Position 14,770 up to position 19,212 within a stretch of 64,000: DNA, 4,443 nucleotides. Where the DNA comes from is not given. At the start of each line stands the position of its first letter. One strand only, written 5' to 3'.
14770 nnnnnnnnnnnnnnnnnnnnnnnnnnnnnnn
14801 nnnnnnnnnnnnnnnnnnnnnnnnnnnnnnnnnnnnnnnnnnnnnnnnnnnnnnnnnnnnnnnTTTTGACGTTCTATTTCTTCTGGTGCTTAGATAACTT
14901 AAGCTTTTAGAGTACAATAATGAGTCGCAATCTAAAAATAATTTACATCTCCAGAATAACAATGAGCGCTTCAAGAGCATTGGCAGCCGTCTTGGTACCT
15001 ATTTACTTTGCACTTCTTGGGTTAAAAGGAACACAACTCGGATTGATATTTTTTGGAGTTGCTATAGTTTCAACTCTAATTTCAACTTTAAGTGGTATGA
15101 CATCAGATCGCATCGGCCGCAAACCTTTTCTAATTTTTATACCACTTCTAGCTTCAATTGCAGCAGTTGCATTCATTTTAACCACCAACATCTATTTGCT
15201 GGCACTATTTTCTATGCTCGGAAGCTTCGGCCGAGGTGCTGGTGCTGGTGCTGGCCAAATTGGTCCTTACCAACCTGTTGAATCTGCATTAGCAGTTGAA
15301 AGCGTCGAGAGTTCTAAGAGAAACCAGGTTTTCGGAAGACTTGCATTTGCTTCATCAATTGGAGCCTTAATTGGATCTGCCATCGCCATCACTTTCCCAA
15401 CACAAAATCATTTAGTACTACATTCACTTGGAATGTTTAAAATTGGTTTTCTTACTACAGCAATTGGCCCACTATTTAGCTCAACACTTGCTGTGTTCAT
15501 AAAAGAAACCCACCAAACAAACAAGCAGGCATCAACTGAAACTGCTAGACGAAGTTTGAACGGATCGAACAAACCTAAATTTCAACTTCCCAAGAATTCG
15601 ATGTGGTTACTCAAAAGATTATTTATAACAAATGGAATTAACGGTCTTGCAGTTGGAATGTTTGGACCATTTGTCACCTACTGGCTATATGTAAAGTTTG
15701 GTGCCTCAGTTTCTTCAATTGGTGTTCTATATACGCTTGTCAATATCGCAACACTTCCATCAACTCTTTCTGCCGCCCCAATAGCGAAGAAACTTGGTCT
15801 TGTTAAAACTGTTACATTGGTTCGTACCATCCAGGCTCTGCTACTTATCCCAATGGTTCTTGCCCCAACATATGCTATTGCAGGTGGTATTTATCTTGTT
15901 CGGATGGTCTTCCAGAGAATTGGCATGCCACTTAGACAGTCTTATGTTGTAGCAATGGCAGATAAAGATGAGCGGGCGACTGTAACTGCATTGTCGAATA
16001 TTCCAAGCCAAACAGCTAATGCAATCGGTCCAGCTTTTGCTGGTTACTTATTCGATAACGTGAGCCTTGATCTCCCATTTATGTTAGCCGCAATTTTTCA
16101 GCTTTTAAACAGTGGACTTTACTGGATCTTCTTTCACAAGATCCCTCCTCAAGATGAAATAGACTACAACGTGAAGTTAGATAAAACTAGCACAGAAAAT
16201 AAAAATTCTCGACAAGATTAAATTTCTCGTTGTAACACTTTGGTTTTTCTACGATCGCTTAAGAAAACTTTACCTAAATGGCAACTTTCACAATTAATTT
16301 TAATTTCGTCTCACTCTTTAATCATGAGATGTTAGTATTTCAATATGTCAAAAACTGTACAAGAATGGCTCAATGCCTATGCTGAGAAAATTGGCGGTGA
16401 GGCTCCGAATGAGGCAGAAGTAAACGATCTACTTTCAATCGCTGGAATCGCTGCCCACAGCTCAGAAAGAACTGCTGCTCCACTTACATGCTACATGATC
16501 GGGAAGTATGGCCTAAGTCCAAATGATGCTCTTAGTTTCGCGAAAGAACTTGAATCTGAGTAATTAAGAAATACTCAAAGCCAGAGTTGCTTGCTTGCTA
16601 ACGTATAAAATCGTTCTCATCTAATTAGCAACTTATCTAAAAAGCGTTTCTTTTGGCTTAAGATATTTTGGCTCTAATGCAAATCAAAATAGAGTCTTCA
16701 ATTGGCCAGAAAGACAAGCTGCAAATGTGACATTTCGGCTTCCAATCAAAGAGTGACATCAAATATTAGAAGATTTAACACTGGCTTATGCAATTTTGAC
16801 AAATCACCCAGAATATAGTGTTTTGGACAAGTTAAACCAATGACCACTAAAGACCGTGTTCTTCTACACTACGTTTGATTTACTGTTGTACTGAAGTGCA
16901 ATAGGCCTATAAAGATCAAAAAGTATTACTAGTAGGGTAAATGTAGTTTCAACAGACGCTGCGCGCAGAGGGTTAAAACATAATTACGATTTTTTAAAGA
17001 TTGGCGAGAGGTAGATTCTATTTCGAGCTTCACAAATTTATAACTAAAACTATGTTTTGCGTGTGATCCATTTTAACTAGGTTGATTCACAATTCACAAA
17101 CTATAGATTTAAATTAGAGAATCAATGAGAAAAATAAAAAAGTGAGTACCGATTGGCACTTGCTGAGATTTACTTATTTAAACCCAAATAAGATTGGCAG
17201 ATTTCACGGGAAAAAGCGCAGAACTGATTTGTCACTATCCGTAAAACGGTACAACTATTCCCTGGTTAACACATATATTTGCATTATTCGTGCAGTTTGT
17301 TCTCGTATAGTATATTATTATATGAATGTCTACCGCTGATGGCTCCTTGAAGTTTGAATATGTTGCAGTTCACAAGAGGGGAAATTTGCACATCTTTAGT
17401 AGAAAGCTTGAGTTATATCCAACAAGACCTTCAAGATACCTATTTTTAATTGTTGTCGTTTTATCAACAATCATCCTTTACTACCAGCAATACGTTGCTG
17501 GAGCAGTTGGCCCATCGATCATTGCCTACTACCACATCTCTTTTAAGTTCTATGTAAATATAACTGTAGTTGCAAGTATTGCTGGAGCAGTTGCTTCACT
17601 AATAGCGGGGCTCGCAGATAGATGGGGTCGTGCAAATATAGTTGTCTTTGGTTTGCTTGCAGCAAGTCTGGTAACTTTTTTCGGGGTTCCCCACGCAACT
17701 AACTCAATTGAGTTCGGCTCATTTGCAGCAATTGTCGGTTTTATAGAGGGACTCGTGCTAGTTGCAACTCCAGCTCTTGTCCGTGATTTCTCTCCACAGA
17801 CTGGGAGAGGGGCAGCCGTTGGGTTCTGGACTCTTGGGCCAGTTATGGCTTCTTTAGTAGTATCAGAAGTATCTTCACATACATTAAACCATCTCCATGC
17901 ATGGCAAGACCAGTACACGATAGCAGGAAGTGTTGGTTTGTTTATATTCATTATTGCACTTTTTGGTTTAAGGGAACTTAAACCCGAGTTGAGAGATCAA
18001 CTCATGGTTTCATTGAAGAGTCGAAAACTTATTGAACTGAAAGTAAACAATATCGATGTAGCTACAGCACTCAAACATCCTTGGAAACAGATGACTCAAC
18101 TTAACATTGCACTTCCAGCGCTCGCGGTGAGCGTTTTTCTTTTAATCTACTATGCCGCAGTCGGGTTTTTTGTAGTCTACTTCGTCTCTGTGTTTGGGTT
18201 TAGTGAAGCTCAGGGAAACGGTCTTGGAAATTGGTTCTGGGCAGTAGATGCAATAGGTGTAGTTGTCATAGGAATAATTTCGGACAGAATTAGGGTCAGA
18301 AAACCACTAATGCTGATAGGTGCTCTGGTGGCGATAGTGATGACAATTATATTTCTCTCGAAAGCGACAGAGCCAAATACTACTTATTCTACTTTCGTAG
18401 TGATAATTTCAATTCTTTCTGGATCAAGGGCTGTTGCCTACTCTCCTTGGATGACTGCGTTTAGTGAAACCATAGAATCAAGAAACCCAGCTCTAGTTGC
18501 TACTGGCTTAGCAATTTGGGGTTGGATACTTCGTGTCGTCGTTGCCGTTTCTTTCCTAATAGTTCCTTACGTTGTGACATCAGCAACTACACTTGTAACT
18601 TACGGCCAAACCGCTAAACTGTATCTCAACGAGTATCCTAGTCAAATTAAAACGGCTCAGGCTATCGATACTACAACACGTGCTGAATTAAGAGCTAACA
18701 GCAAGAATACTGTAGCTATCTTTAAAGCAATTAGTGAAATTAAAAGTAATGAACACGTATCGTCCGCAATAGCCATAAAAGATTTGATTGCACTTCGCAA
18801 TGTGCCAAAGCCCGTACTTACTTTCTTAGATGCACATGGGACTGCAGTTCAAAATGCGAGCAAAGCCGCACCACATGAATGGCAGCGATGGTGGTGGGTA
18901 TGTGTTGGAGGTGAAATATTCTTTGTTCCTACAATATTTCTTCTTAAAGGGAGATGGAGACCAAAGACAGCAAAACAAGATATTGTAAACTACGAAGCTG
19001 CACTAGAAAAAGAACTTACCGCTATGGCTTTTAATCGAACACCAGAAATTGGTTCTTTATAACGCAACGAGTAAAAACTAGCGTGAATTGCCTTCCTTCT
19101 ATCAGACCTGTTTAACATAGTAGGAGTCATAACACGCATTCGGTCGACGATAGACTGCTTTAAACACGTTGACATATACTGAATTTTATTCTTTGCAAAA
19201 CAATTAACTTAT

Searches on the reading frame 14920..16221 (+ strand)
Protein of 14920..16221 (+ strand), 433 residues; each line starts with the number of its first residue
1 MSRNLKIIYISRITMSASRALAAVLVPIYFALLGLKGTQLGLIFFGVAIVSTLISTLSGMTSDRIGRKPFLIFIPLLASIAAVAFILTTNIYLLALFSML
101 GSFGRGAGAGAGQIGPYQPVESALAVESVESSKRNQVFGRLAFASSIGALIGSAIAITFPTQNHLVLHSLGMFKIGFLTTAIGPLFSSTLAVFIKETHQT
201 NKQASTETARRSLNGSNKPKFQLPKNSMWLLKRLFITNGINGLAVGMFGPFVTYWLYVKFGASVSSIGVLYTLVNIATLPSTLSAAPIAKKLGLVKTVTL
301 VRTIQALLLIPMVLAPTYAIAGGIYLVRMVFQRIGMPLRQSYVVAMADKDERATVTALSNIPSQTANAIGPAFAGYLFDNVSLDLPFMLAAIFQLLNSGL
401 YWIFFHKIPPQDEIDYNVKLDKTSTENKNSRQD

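Call 8: search_protein_families(library=pfam, proteins=[window:14920-16221:+])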
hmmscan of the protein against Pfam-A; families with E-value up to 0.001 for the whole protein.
window:14920-16221:+ (433 aa): 3 families
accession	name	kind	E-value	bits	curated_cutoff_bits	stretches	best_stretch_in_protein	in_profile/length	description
PF07690.21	MFS_1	-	2.8e-33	115.7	33.4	2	234-413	1-180/347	Major Facilitator Superfamily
PF01306.25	LacY_symp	-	0.00031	20.1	24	0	26-168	30-171/413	LacY proton/sugar symporter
PF00083.30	Sugar_tr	-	0.0007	19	22.3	0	39-227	47-230/452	Sugar (and other) transporter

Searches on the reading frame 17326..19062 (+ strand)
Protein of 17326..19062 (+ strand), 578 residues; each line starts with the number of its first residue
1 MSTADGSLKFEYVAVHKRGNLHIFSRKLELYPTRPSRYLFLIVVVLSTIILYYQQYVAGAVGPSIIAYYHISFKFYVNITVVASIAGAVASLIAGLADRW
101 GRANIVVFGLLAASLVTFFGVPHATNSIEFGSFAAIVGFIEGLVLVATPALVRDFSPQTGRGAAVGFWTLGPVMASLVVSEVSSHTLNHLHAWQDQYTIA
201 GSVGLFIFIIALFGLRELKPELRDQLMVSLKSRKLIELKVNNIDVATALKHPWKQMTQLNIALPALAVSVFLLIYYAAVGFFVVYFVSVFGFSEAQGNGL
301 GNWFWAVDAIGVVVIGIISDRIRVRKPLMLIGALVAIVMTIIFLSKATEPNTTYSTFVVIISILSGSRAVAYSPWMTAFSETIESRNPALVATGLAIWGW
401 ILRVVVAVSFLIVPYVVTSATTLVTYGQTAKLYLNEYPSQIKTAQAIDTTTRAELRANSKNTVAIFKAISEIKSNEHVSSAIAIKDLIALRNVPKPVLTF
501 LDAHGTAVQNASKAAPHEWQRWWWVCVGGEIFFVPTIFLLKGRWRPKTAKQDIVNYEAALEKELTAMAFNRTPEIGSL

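Call 9: search_protein_families(library=pfam, proteins=[window:17326-19062:+])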
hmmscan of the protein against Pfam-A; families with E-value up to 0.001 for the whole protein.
window:17326-19062:+ (578 aa): 1 family
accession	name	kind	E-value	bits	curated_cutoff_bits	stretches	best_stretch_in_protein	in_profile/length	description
PF07690.21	MFS_1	-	3.1e-24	86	33.4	1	45-387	2-329/347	Major Facilitator Superfamily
